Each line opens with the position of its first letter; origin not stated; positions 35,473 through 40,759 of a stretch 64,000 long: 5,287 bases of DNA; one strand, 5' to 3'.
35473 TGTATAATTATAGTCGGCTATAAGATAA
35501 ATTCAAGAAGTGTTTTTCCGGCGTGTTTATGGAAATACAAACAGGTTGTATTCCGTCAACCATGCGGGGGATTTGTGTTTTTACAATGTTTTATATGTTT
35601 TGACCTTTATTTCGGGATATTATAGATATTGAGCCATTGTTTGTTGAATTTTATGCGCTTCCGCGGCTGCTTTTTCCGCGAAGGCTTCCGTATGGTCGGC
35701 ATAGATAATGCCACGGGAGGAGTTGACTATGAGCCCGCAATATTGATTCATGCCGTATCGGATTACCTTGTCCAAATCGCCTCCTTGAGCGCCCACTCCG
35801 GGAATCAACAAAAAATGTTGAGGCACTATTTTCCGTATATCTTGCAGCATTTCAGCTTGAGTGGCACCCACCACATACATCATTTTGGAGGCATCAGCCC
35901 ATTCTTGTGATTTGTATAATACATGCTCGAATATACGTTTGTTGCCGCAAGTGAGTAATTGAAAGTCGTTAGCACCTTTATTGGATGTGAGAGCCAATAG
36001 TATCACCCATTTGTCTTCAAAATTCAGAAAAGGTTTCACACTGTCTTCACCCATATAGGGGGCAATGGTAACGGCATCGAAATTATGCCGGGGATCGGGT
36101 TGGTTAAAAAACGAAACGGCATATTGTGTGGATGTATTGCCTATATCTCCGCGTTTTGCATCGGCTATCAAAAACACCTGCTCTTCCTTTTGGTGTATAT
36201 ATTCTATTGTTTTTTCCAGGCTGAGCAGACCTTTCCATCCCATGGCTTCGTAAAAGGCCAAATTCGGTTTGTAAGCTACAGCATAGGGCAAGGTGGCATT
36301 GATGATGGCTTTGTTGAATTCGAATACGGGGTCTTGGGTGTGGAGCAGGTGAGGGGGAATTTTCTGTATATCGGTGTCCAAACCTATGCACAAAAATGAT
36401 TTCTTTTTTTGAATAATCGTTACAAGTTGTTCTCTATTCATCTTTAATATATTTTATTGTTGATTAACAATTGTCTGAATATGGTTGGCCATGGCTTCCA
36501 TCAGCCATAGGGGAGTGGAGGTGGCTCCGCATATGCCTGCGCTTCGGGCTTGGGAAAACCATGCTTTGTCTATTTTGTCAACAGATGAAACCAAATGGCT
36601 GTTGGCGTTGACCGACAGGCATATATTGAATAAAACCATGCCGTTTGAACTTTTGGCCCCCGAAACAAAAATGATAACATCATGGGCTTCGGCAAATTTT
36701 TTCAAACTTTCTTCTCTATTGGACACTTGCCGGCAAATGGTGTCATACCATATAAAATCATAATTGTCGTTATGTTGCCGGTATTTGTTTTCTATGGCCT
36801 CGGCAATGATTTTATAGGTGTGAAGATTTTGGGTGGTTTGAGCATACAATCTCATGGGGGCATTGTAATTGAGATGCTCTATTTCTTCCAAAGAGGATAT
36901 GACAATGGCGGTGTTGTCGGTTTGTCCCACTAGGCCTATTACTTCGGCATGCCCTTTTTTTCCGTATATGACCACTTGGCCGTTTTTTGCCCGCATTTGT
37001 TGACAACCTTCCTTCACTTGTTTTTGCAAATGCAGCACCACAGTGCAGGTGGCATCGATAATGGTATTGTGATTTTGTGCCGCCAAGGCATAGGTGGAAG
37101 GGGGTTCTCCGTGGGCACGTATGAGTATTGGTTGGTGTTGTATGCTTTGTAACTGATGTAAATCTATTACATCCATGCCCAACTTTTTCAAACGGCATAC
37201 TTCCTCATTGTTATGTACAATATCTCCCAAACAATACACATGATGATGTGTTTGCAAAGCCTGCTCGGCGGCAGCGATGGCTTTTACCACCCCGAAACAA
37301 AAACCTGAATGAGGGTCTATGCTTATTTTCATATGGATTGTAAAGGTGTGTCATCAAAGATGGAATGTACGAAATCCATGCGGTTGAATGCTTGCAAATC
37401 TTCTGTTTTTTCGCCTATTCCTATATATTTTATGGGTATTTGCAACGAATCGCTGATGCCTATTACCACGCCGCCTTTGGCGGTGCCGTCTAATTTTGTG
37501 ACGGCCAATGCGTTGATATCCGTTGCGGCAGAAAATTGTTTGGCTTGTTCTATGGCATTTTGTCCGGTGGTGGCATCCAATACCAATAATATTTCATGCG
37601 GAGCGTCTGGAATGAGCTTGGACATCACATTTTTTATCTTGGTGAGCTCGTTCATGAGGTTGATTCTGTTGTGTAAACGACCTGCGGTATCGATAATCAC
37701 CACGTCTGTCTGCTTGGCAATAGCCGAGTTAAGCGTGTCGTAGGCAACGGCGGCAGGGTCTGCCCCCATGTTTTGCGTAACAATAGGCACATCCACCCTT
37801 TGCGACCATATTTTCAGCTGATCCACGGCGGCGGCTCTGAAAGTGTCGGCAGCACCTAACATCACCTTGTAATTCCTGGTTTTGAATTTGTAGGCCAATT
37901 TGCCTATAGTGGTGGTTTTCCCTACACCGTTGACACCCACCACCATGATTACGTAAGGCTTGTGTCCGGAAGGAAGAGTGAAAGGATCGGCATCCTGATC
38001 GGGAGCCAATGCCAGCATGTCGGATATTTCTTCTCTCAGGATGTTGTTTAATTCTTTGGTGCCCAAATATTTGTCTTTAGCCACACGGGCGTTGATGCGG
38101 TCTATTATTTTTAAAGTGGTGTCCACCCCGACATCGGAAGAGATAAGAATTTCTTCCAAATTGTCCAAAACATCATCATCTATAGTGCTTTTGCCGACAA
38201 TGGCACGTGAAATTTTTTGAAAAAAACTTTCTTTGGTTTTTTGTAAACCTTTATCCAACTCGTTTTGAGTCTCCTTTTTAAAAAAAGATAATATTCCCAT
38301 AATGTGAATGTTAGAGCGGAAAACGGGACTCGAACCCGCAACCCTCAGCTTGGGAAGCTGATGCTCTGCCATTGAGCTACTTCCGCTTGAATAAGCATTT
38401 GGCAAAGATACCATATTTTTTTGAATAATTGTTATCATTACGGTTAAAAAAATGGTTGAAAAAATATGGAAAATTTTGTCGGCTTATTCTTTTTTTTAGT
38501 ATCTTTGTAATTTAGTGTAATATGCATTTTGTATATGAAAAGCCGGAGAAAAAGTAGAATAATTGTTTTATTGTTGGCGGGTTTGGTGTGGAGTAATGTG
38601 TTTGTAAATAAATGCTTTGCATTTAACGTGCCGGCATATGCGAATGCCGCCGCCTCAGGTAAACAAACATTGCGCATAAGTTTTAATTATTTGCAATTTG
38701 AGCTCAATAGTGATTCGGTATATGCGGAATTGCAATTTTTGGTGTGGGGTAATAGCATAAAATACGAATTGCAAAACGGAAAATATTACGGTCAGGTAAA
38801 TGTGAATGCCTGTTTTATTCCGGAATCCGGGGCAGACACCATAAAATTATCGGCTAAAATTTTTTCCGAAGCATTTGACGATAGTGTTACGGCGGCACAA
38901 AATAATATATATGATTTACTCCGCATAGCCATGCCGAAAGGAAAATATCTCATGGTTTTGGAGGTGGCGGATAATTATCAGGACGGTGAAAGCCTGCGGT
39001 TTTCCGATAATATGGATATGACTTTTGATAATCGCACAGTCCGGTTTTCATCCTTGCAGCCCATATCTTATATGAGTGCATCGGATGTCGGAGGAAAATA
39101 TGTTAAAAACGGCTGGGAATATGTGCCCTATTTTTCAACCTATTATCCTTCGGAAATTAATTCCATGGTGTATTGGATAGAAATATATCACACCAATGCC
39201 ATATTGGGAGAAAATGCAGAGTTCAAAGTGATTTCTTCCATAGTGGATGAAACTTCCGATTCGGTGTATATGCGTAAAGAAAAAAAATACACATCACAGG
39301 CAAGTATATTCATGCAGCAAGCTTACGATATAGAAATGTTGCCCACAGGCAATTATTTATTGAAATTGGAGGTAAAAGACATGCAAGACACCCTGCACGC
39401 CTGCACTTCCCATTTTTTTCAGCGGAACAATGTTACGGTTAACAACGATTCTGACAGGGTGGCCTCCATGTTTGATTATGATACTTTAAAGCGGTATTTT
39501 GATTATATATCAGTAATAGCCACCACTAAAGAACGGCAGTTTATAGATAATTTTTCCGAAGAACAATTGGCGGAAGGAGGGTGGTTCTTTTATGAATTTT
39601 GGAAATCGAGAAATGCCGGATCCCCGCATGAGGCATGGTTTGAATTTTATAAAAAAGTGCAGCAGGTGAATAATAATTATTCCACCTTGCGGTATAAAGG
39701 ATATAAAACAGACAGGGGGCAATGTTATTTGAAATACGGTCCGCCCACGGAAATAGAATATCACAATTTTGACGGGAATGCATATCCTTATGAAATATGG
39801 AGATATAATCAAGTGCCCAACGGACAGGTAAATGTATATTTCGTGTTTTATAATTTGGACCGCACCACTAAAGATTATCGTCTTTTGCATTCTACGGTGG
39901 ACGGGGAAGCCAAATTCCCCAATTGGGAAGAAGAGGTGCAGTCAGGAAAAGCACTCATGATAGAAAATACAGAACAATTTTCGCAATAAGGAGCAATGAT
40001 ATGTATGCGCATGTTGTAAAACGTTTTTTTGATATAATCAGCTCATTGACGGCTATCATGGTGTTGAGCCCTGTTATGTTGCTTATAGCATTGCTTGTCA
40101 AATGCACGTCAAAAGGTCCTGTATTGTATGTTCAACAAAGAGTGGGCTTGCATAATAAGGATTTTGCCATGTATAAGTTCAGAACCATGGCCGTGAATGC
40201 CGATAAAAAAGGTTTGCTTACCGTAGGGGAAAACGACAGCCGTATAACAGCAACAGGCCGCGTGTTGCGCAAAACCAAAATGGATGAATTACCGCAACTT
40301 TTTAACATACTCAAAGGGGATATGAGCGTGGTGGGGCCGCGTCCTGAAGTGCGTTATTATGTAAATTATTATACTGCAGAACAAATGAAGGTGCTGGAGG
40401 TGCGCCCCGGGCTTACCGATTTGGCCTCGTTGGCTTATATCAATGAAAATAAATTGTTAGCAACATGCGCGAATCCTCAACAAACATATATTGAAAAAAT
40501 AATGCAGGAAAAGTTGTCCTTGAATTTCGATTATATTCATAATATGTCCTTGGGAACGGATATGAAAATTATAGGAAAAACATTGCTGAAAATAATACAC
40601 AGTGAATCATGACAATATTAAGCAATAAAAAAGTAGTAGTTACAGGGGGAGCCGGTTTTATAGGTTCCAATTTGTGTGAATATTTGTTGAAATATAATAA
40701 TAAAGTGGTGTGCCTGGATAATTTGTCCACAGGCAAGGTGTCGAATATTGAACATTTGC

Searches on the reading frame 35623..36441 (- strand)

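Call 77: search_protein_families(library=pfam, proteins=[window:35623-36441:-], max_evalue=0.001)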
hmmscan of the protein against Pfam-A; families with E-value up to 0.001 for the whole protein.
window:35623-36441:- (273 aa): 1 family
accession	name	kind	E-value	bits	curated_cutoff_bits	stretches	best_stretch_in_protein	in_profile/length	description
PF00215.30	OMPdecase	-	4.4e-24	86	27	1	17-257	3-220/221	Orotidine 5'-phosphate decarboxylase / HUMPS family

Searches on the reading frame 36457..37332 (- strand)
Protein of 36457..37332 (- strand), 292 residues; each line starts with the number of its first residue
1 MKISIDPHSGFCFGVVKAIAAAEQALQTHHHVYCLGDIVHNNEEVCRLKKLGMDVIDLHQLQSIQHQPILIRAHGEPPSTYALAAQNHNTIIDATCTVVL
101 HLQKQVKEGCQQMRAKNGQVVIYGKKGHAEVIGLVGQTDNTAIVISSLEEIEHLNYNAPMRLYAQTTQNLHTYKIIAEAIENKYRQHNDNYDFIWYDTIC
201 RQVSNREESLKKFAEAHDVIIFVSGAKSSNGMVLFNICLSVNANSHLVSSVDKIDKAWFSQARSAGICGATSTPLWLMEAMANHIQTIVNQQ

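Call 77: search_protein_families(library=pfam, proteins=[window:36457-37332:-], max_evalue=0.001)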
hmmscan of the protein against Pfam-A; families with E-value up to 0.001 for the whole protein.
window:36457-37332:- (292 aa): 1 family
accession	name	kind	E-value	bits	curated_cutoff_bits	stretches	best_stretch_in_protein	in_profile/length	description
PF02401.23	LYTB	-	4.6e-76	256.1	24.5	1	5-285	3-266/267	LytB protein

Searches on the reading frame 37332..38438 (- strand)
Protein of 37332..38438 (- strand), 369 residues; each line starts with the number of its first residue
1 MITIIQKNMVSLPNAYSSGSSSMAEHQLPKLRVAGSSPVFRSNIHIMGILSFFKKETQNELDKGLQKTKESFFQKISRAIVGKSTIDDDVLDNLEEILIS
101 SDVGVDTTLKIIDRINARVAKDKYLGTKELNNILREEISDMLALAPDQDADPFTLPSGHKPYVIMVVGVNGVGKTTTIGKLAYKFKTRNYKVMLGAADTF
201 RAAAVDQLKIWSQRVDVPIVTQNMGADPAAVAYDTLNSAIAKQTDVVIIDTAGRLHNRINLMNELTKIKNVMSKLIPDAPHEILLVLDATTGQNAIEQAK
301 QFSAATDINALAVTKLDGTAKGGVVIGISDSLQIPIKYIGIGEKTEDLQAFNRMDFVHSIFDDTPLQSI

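Call 21: search_protein_families(library=pfam, proteins=[window:37332-38438:-], max_evalue=0.001)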
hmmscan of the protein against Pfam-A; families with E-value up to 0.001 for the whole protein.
window:37332-38438:- (369 aa): 6 families
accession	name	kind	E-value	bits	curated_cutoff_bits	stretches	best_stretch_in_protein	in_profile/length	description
PF00448.28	SRP54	-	1.3e-75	253.8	22.7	1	161-361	1-195/196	SRP54-type protein, GTPase domain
PF02881.24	SRP54_N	-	3.9e-15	56.2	22.4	1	73-138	2-75/75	SRP54-type protein, helical bundle domain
PF13401.12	AAA_22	-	6.4e-06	26.9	27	1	161-271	5-110/130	AAA domain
PF13604.12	AAA_30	-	9.3e-06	25.9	27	1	163-258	20-103/191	AAA domain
PF03266.21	NTPase_1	-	0.00011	22.6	23.9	0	164-192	2-30/168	NTPase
PF13671.12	AAA_33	-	0.00022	22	27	0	163-252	1-78/143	AAA domain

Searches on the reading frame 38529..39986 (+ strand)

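Call 77: search_protein_families(library=pfam, proteins=[window:38529-39986:+], max_evalue=0.001)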
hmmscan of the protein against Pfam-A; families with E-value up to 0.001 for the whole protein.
window:38529-39986:+ (486 aa): 1 family
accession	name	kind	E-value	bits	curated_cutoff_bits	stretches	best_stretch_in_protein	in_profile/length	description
PF20094.4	GWxTD_dom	-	7.8e-10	39.2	26.9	1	321-455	31-156/172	GWxTD domain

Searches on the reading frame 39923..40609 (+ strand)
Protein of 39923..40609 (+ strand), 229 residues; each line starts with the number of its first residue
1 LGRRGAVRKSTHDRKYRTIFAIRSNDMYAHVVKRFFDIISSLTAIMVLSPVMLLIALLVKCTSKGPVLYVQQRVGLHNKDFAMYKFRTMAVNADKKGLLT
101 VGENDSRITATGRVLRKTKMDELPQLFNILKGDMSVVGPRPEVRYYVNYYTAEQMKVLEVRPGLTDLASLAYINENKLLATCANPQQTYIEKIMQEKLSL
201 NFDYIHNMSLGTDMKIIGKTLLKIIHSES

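Call 77: search_protein_families(library=pfam, proteins=[window:39923-40609:+], max_evalue=0.001)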
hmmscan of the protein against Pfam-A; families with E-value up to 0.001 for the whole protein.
window:39923-40609:+ (229 aa): 1 family
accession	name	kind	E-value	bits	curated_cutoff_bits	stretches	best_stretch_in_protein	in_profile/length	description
PF02397.22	Bac_transf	-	2.1e-62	210.3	27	1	33-225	1-178/179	Bacterial sugar transferase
